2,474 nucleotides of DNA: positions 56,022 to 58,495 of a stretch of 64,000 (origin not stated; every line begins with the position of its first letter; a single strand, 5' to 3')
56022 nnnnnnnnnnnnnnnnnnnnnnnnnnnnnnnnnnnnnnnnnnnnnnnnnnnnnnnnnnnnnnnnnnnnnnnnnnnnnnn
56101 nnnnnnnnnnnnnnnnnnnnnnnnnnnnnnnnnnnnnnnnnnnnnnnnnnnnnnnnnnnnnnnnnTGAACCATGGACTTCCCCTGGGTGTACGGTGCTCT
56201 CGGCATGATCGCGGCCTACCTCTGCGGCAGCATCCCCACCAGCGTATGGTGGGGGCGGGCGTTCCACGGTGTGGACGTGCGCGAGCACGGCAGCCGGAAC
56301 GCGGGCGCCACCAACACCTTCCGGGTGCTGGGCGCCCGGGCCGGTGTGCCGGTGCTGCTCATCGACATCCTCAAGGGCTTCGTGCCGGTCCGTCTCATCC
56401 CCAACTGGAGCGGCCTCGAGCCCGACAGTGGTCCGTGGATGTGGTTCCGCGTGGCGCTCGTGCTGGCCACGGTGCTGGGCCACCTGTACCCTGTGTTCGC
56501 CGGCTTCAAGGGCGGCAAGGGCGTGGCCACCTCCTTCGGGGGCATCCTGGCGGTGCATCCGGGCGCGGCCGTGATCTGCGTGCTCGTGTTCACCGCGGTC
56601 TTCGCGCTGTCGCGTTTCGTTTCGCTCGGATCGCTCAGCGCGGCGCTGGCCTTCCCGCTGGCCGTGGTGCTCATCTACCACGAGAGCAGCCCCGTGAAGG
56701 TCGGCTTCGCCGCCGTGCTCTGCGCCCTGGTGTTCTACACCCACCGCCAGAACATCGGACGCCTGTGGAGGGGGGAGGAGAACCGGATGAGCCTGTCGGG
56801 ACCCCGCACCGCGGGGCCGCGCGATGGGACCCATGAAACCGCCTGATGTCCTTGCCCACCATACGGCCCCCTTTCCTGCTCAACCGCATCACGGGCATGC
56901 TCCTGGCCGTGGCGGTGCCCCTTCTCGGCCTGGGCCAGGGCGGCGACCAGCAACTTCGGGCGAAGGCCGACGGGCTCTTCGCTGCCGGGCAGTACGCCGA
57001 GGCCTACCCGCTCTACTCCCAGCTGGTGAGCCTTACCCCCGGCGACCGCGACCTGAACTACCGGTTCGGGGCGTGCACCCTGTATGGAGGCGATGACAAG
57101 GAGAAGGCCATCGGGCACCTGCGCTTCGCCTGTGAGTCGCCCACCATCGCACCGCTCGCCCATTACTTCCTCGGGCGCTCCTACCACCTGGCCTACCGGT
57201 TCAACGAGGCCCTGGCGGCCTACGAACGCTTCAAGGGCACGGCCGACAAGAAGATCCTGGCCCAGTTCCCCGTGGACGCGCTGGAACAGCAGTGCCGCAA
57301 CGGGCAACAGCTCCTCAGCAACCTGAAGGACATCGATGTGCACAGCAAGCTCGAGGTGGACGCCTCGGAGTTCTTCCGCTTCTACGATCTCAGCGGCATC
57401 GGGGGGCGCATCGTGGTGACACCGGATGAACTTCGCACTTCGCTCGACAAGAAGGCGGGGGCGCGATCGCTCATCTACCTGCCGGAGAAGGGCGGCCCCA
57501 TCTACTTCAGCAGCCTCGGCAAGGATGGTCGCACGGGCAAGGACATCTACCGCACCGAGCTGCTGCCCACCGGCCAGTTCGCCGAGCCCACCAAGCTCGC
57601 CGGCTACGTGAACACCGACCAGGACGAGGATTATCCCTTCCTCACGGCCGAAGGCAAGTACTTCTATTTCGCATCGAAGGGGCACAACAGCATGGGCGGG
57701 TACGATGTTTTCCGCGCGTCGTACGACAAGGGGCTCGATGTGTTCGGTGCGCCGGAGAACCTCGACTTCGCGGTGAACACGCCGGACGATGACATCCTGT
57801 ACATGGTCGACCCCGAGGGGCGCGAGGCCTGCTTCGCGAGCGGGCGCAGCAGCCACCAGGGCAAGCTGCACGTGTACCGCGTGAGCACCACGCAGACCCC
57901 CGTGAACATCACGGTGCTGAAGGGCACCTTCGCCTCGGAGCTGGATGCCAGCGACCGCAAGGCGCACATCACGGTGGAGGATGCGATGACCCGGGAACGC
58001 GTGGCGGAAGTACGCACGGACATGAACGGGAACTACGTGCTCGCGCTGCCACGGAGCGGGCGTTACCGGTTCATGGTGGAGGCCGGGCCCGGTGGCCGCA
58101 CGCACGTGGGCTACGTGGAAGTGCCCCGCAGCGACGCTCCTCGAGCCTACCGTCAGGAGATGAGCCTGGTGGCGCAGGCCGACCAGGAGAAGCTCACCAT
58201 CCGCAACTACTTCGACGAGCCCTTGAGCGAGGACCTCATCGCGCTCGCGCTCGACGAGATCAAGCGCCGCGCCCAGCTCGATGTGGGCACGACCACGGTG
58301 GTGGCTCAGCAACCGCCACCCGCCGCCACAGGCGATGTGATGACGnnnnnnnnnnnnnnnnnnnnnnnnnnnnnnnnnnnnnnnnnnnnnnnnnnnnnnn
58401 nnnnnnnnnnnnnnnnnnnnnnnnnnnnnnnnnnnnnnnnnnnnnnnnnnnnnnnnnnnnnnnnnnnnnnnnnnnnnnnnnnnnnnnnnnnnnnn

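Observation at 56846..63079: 2077-aa PorE-like architecture with SPOR domains instead of OmpA_C: TPR/PD40/CarboxypepD_reg plus ~1300-aa coiled-coil plus 2xSPOR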

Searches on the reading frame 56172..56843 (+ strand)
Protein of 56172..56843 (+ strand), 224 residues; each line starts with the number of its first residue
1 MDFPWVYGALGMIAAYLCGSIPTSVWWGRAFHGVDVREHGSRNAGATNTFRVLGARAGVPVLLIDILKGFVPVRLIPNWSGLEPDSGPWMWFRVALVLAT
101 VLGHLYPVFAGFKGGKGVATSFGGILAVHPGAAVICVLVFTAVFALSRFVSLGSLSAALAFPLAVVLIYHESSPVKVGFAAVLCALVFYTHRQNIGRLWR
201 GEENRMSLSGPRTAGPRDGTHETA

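Call 8: search_protein_families(library=pfam, proteins=[window:56172-56843:+], max_evalue=0.01)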
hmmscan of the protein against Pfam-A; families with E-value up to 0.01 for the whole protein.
window:56172-56843:+ (224 aa): 1 family
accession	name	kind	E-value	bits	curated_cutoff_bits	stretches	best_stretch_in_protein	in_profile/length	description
PF02660.20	G3P_acyltransf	-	3.6e-56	190.2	24.1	1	14-198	1-164/164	Glycerol-3-phosphate acyltransferase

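Call 9: search_protein_families(library=ncbifam, proteins=[window:56172-56843:+], max_evalue=0.01)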
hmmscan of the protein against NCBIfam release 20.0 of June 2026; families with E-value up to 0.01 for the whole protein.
window:56172-56843:+ (224 aa): 8 families
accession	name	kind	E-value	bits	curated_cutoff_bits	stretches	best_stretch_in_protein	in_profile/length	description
TIGR00023.1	TIGR00023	equivalog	7.4e-52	176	137.2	1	12-206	9-193/196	glycerol-3-phosphate 1-O-acyltransferase PlsY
NF010993.0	PRK14417.1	equivalog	3.9e-27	95.3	249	1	12-186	9-180/232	membrane protein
NF010990.0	PRK14414.1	equivalog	4.7e-26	91.8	261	1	10-192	9-184/210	glycerol-3-phosphate acyltransferase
NF010992.0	PRK14416.1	equivalog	1.6e-20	74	222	1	12-188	3-172/207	membrane protein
NF001254.0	PRK00220.2-1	equivalog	3.4e-19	69.6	199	1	10-192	8-181/182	glycerol-3-phosphate 1-O-acyltransferase PlsY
NF010976.0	PRK14399.1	equivalog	1.3e-18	67.8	419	1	10-169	13-171/258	membrane protein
NF010978.0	PRK14401.1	equivalog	1.3e-17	64.2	163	1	11-151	5-133/187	membrane protein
NF010987.0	PRK14411.1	equivalog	2.9e-12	46.8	243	1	11-206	6-190/204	membrane protein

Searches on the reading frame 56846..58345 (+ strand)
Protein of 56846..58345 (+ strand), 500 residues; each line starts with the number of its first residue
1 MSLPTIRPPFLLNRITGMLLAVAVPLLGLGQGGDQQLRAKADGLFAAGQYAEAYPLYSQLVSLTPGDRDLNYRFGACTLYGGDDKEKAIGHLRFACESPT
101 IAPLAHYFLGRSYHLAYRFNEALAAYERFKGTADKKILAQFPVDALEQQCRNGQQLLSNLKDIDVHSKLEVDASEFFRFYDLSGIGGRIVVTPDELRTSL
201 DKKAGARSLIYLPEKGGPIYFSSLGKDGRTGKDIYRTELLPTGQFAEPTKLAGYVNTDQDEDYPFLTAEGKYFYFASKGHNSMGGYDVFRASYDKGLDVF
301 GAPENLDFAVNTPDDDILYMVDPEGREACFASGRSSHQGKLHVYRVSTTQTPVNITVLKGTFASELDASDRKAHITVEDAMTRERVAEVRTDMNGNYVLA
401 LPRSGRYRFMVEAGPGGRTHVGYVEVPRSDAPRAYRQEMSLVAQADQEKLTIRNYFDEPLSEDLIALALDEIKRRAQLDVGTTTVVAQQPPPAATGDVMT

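Call 46: search_protein_families(library=pfam, proteins=[window:56846-58345:+], max_evalue=1)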
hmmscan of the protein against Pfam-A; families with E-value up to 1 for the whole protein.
window:56846-58345:+ (500 aa): 10 families
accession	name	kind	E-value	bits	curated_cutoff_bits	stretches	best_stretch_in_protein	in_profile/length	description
PF07719.23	TPR_2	-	5.9e-05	23.3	27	2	37-67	4-34/34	Tetratricopeptide repeat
PF13620.12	CarboxypepD_reg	-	0.00015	22.5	32.3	1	371-429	15-72/82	Carboxypeptidase regulatory-like domain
PF13428.12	TPR_14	-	0.00041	21.2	23.5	1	37-74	4-41/44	Tetratricopeptide repeat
PF14559.12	TPR_19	-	0.00089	20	25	1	44-77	1-34/68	Tetratricopeptide repeat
PF07676.18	PD40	-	0.0023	18.3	20.9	1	255-289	5-37/38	WD40-like Beta Propeller Repeat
PF14054.11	DUF4249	-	0.0024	17.9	28.5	1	338-431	13-110/269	Domain of unknown function (DUF4249)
PF13432.12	TPR_16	-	0.011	16.7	32.7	1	78-130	6-58/65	Tetratricopeptide repeat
PF13176.12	TPR_7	-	0.031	14.8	27.9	0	105-128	1-24/36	Tetratricopeptide repeat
PF12895.13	ANAPC3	-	0.072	13.8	27.2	1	48-128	3-81/82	Anaphase-promoting complex, cyclosome, subunit 3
PF00515.34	TPR_1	-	0.27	11.6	27.8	0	104-128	2-26/34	Tetratricopeptide repeat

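Call 60: find_homologous_proteins(query=window:56936-58255:+, max_evalue=0.001)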
Query window:56936-58255:+ (440 aa): 371 proteins with E <= 0.001 among 8000 candidates; the best 120 are listed.
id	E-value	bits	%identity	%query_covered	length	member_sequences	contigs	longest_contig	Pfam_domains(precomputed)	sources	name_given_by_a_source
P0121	6.8e-260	881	87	100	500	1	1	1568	PF13428.13,PF07676.19,PF07719.24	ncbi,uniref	ncbi:hypothetical protein, partial [Nitrospira sp. BLG_2]|uniref:hypothetical protein n=1 Tax=Nitros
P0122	1.9e-214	731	73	100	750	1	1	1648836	-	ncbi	ncbi:MAG: hypothetical protein QM724_10955 [Flavobacteriales bacterium]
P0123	1.9e-211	721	71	100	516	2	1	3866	PF13432.13,PF13428.13,PF07676.19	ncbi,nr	ncbi:MAG: hypothetical protein MUE88_08455, partial [Flavobacteriales bacterium]|nr:hypothetical pro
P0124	7.8e-210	716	70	100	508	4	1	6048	PF13432.13,PF07676.19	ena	-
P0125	2.4e-199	681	67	100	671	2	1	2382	PF07676.19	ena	-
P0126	2.4e-192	658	66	100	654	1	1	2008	PF13428.13,PF07676.19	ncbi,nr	ncbi:MAG: hypothetical protein M3R08_12475, partial [Bacteroidota bacterium]|nr:hypothetical protein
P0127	1.4e-188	646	64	100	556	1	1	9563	PF07676.19,PF07719.24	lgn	-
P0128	1.1e-159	550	56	100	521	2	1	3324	-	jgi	-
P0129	7.0e-159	548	72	75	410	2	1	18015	PF07676.19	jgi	jgi:hypothetical protein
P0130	1.7e-153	530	57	90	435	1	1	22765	PF13428.13,PF07676.19,PF07719.24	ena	-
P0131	8.2e-137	475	67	70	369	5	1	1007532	PF13428.13,PF07676.19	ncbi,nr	ncbi:MAG: PD40 domain-containing protein [Flavobacteriales bacterium]|nr:PD40 domain-containing prot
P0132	2.2e-132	460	49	99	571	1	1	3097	PF13432.13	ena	-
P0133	1.6e-130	454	49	97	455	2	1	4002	PF14559.13,PF13432.13,PF07676.19,PF07719.24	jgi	jgi:hypothetical protein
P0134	9.4e-123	429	47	99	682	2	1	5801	PF07676.19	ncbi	ncbi:MAG: hypothetical protein RL204_1676, partial [Bacteroidota bacterium]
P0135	1.2e-122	428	48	100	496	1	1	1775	PF14559.13,PF13414.13,PF13432.13,PF13428.13,PF07676.19,PF07719.24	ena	-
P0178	4.0e-90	321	33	65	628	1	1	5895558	PF07676.19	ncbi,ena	-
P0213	1.8e-46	177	36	49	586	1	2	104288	PF14559.13,PF26549.1,PF13432.13,PF13428.13,PF13620.13,PF07676.19,PF07719.24,PF13174.13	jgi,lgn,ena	-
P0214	4.7e-43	166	26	68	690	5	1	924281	PF00691.26,PF14559.13,PF13431.13,PF13414.13,PF00515.35,PF21033.5,PF07676.19,PF07719.24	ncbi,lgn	-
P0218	3.5e-42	163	26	83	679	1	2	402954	PF14559.13,PF07676.19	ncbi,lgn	-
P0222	1.6e-40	158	33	45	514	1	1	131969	PF13432.13,PF07676.19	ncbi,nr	ncbi:MAG: PD40 domain-containing protein [Vicingus serpentipes]|nr:PD40 domain-containing protein [V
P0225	3.9e-39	153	28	85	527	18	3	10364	PF13414.13,PF13620.13,PF07676.19,PF07719.24,PF13174.13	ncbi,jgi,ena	jgi:hypothetical protein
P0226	4.8e-39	153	33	45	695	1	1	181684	PF13620.13,PF07676.19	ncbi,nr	ncbi:MAG: PD40 domain-containing protein [Bacteroidetes bacterium]|nr:PD40 domain-containing protein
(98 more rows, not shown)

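Call 61: search_protein_families(library=ncbifam, proteins=[P0214, P0218, P0222, P0225, P0226, P0213, P0178], max_evalue=0.00001)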
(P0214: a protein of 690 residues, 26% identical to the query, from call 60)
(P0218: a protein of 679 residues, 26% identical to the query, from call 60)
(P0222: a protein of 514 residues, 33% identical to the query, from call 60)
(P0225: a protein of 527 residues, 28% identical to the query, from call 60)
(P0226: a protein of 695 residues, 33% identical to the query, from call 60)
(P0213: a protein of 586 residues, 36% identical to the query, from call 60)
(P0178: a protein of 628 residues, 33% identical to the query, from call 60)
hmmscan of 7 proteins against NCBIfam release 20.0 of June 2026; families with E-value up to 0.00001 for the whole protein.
P0214 (690 aa): 32 families (the best 25 are shown)
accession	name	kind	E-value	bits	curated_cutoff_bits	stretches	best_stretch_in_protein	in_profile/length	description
NF053607.1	CHU_0125_OmpA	equivalog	2.9e-106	356.4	620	1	43-689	24-638/639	CHU_0125 family OmpA-like outer membrane integrity protein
NF052230.1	T9SS_PorE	exception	1.5e-87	294.4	600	2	39-438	19-415/648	PorE family type IX secretion system protein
NF053611.1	YiaD_Gzip_OmpA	equivalog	1.5e-27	96.7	175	1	578-686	102-205/206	YiaD family glycine zipper/OmpA-like lipoprotein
NF053612.1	anchor_PA1041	equivalog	9.7e-25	87.9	250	1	570-687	120-235/236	PA1041 family peptidoglycan-binding anchor lipoprotein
NF045787.1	OmpABordt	equivalog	9.2e-23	80.9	200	1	541-687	43-189/194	outer membrane protein OmpA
TIGR02802.1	Pal_lipo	equivalog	6.2e-22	77.7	125.35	1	580-686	2-103/104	peptidoglycan-associated lipoprotein Pal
NF053613.1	OMP_toxin_LptF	equivalog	3e-21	76.2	400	1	555-684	118-242/256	lipotoxin F family OmpA-related lipoprotein LptF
NF053585.1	OMP_LP_YfiB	equivalog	1.9e-20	73.4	128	1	579-683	57-156/163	outer membrane lipoprotein YfiB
NF008071.1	PRK10808.1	equivalog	1.1e-18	67.7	277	1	579-673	232-324/358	porin OmpA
TIGR03789.1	pdsO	hypoth_equivalog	2e-18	67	152.2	1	574-665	135-226/243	sortase-associated OmpA-like protein PdsO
NF033763.1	exchanger_TraB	exception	8.2e-18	63.7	700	1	573-688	387-498/522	outer membrane exchange protein TraB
NF006545.0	PRK09039.1-4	equivalog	1e-14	55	372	1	571-687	216-339/342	peptidoglycan -binding protein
NF008067.1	PRK10802.1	equivalog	1e-13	51.5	261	1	580-660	69-149/171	peptidoglycan-associated lipoprotein Pal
NF007804.1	PRK10510.1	equivalog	1.6e-13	50.5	307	1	578-685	112-214/219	OmpA family lipoprotein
NF047726.1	AutTranAdhPGAsTpgA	equivalog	2.5e-13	49.8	350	1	579-670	155-249/268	trimeric autotransporter adhesin/peptidogylcan-associated protein TpgA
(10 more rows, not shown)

P0218 (679 aa): 2 families
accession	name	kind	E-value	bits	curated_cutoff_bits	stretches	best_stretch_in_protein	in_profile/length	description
NF053607.1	CHU_0125_OmpA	equivalog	2.4e-50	171.7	620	1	36-456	23-433/639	CHU_0125 family OmpA-like outer membrane integrity protein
NF052230.1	T9SS_PorE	exception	3.7e-50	170.9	600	1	41-517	27-493/648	PorE family type IX secretion system protein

P0222 (514 aa): 3 families
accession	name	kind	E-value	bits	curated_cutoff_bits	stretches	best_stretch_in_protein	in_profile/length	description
NF053607.1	CHU_0125_OmpA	equivalog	8e-52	176.6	620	1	11-494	8-497/639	CHU_0125 family OmpA-like outer membrane integrity protein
NF052230.1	T9SS_PorE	exception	5.1e-46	157.2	600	1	10-477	6-475/648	PorE family type IX secretion system protein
NF040959.1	MamA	equivalog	5.7e-06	25.9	200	1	34-115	83-164/204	magnetosome protein MamA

P0225 (527 aa): 3 families
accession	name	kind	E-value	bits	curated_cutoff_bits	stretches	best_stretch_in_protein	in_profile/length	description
NF053607.1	CHU_0125_OmpA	equivalog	2.5e-47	161.8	620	1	40-489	26-470/639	CHU_0125 family OmpA-like outer membrane integrity protein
NF052230.1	T9SS_PorE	exception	1.3e-42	145.9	600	1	55-433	44-418/648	PorE family type IX secretion system protein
NF040959.1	MamA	equivalog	3.5e-06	26.6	200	0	31-96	103-167/204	magnetosome protein MamA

P0226 (695 aa): 2 families
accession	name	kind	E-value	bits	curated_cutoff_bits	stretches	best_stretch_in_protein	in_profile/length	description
NF053607.1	CHU_0125_OmpA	equivalog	1.2e-57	195.9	620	1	36-552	22-528/639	CHU_0125 family OmpA-like outer membrane integrity protein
NF052230.1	T9SS_PorE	exception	3.8e-47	160.9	600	1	96-498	85-473/648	PorE family type IX secretion system protein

P0213 (586 aa): 3 families
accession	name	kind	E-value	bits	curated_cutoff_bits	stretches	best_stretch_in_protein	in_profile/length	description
NF053607.1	CHU_0125_OmpA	equivalog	1.2e-54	186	620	1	99-494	23-415/639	CHU_0125 family OmpA-like outer membrane integrity protein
NF052230.1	T9SS_PorE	exception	1.4e-54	185.5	600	1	82-563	5-484/648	PorE family type IX secretion system protein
NF040959.1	MamA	equivalog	7.4e-08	32.1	200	0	146-193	53-100/204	magnetosome protein MamA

P0178 (628 aa): 2 families
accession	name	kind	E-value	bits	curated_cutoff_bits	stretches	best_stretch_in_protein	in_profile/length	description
NF052230.1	T9SS_PorE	exception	2.4e-50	171.5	600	2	72-305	306-527/648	PorE family type IX secretion system protein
NF053607.1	CHU_0125_OmpA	equivalog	1.5e-49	169.1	620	2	500-626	264-384/639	CHU_0125 family OmpA-like outer membrane integrity protein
